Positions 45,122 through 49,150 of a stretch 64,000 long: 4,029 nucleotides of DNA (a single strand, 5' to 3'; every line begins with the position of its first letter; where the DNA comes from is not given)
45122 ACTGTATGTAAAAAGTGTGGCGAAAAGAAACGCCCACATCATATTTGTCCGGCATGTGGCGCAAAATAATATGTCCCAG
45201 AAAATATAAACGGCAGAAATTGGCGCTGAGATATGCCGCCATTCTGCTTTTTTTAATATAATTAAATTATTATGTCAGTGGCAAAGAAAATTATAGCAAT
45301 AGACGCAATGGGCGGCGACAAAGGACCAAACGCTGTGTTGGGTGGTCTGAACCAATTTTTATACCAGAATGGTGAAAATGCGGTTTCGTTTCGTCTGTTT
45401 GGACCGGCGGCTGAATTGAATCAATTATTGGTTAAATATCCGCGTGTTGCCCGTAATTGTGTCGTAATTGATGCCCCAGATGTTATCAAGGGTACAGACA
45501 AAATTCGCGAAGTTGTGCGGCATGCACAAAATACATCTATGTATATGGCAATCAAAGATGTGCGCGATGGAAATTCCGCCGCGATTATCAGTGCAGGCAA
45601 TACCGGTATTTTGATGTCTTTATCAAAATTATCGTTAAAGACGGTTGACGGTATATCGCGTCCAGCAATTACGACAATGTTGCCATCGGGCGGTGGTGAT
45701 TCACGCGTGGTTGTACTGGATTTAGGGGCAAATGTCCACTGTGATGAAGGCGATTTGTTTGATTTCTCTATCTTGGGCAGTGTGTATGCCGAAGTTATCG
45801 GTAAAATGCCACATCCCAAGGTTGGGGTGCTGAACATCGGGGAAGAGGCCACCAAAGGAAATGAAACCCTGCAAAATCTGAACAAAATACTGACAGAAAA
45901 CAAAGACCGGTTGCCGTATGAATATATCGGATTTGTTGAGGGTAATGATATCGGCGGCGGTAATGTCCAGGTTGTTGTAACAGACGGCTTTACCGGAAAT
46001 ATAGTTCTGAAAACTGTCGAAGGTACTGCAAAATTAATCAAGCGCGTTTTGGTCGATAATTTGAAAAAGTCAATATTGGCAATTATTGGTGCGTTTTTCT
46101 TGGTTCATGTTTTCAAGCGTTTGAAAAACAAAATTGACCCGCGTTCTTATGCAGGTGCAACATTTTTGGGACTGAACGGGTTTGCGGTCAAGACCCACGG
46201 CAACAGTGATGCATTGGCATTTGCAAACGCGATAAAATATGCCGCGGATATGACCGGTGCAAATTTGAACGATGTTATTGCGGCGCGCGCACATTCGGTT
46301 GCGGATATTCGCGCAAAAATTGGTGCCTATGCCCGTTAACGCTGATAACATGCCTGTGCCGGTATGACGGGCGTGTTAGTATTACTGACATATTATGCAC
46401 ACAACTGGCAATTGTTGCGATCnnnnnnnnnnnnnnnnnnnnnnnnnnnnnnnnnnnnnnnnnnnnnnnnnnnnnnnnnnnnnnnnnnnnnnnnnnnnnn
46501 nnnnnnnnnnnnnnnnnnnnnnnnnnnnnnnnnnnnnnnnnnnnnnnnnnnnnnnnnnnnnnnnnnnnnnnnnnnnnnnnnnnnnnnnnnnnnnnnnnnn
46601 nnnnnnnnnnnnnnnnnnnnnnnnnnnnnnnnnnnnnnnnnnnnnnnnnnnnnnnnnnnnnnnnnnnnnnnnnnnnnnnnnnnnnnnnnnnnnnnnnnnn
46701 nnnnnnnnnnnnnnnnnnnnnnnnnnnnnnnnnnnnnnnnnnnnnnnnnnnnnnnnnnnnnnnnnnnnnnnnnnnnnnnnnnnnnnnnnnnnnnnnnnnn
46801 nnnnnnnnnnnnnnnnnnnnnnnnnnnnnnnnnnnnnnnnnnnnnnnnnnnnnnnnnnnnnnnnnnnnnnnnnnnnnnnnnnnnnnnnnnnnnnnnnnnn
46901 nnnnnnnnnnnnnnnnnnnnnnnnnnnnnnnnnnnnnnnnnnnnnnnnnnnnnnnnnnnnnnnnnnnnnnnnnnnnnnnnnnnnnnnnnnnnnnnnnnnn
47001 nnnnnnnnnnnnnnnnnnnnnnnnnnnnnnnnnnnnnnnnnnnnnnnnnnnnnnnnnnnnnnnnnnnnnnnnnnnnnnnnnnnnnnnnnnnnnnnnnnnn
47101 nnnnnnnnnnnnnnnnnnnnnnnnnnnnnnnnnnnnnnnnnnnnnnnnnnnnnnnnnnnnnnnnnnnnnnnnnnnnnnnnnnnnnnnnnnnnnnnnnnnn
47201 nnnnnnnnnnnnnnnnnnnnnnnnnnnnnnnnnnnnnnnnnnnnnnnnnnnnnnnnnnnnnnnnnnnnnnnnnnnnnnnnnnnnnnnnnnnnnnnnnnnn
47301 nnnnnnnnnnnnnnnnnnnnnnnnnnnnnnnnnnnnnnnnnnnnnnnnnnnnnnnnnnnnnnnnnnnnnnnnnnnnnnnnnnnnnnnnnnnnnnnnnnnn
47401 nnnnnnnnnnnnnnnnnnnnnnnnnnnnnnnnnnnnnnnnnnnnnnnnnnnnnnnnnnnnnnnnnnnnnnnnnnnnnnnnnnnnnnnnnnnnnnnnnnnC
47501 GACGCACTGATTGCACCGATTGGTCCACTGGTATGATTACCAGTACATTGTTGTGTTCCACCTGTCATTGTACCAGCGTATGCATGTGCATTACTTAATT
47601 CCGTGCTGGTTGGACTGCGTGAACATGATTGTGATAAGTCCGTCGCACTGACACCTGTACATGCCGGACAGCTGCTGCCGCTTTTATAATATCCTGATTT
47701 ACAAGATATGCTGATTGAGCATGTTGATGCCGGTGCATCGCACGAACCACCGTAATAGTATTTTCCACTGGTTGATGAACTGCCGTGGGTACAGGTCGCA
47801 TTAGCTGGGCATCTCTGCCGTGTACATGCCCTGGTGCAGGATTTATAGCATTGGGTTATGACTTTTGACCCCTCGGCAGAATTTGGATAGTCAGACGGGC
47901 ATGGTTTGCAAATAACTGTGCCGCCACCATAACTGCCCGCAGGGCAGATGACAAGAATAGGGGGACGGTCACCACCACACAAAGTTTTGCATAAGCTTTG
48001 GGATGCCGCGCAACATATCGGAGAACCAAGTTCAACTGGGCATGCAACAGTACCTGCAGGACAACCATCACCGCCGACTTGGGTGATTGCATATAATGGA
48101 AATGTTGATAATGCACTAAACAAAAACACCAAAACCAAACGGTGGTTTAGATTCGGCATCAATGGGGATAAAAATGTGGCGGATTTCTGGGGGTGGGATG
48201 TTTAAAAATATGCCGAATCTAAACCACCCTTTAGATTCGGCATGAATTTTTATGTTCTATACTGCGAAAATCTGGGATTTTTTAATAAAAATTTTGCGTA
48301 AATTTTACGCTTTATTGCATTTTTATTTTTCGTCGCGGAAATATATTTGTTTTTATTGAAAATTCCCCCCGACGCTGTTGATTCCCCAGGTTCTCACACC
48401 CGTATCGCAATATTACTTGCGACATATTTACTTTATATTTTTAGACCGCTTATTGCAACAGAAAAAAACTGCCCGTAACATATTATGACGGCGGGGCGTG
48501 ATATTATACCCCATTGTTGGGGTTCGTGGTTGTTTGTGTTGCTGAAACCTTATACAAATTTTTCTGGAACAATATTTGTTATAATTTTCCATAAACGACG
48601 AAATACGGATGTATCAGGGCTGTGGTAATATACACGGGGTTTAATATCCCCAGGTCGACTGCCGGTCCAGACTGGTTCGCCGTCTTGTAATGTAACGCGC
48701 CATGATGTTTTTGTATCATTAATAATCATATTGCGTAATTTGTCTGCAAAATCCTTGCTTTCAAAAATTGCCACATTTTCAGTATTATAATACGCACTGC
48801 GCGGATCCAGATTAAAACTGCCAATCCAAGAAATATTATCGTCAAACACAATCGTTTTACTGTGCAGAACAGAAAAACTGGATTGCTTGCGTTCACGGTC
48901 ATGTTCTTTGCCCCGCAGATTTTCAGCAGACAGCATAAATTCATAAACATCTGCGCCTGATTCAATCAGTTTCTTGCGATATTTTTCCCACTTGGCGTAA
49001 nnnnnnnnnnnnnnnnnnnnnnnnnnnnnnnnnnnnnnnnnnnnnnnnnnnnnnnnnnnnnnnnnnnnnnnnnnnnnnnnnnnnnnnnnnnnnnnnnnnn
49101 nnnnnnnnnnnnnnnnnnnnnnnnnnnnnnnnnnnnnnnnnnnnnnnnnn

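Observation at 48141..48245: Triplicated start-codon element: candidate RNA switch or inversion site controlling the Cys-rich gene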

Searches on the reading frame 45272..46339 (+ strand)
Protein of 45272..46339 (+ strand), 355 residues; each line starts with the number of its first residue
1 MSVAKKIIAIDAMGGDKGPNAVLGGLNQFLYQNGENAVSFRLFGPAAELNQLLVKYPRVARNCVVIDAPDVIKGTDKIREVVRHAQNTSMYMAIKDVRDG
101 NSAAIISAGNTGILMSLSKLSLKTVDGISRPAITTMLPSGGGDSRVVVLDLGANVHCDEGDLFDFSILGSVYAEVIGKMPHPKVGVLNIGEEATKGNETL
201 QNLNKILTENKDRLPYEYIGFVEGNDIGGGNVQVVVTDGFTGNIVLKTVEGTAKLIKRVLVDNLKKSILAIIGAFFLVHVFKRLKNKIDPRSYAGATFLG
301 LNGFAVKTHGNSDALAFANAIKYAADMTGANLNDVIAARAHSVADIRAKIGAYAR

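Call 25: find_encoding_contigs(protein=window:45272-46339:+, flank=3500, max_places=10)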
Protein window:45272-46339:+ (355 aa): 7 contigs read that carry it; 6 places shown.
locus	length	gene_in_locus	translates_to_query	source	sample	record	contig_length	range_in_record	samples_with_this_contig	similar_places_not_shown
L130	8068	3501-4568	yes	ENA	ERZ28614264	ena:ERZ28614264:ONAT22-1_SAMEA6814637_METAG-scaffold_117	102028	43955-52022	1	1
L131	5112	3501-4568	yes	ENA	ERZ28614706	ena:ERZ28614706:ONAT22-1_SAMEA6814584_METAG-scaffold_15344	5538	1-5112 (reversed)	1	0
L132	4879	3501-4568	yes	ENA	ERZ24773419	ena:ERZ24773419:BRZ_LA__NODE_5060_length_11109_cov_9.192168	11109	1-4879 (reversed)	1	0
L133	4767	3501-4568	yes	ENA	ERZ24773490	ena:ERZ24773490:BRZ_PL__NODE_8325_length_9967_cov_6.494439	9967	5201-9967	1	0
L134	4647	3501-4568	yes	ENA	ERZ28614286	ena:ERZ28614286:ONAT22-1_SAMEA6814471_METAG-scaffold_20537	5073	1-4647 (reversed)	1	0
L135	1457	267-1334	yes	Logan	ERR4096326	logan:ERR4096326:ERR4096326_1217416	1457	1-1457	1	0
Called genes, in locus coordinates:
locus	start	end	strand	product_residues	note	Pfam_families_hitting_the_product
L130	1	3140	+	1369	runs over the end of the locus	PF04997:RNA_pol_Rpb1_1, PF00623:RNA_pol_Rpb1_2, PF04983:RNA_pol_Rpb1_3, PF05000:RNA_pol_Rpb1_4, PF04998:RNA_pol_Rpb1_5, PF21668:RPOC_hybrid (faint)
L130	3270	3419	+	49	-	PF01783:Ribosomal_L32p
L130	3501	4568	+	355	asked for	PF02504:FA_synthesis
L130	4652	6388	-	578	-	-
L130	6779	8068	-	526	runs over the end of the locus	PF13091:PLDc_2, PF00614:PLDc (faint), PF13091:PLDc_2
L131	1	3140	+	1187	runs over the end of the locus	?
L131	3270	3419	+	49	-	PF01783:Ribosomal_L32p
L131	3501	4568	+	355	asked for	PF02504:FA_synthesis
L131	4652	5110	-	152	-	?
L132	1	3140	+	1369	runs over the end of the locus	PF04997:RNA_pol_Rpb1_1, PF00623:RNA_pol_Rpb1_2, PF04983:RNA_pol_Rpb1_3, PF05000:RNA_pol_Rpb1_4, PF04998:RNA_pol_Rpb1_5, PF21668:RPOC_hybrid (faint)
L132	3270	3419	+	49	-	PF01783:Ribosomal_L32p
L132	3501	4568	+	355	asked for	PF02504:FA_synthesis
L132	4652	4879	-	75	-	?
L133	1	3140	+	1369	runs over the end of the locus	PF04997:RNA_pol_Rpb1_1, PF00623:RNA_pol_Rpb1_2, PF04983:RNA_pol_Rpb1_3, PF05000:RNA_pol_Rpb1_4, PF04998:RNA_pol_Rpb1_5, PF21668:RPOC_hybrid (faint)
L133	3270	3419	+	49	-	PF01783:Ribosomal_L32p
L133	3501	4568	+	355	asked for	PF02504:FA_synthesis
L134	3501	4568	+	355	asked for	PF02504:FA_synthesis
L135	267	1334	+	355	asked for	PF02504:FA_synthesis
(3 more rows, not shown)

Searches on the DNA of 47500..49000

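Call 9: search_rna_families(source=window, start=47500, end=49000, threshold=evalue, max_evalue=1)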
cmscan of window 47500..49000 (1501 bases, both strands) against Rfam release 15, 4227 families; matches with E-value up to 1: 3.
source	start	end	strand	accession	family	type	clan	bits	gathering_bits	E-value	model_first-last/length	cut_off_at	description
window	48125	48245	-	RF00692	MIR171_2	Gene; miRNA;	CL00099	37.5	65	1.6e-06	1-111/111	no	MIR171_2 microRNA precursor family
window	48120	48253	-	RF04049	MIR7127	Gene; miRNA;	-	35.6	100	0.00011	1-132/132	no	MIR7127 microRNA precursor family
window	48383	48436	-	RF03163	c4-a1b1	Gene; antisense;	CL00128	20.3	46.7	0.026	1-53/53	no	a1, b1 targets of C4 antisense RNA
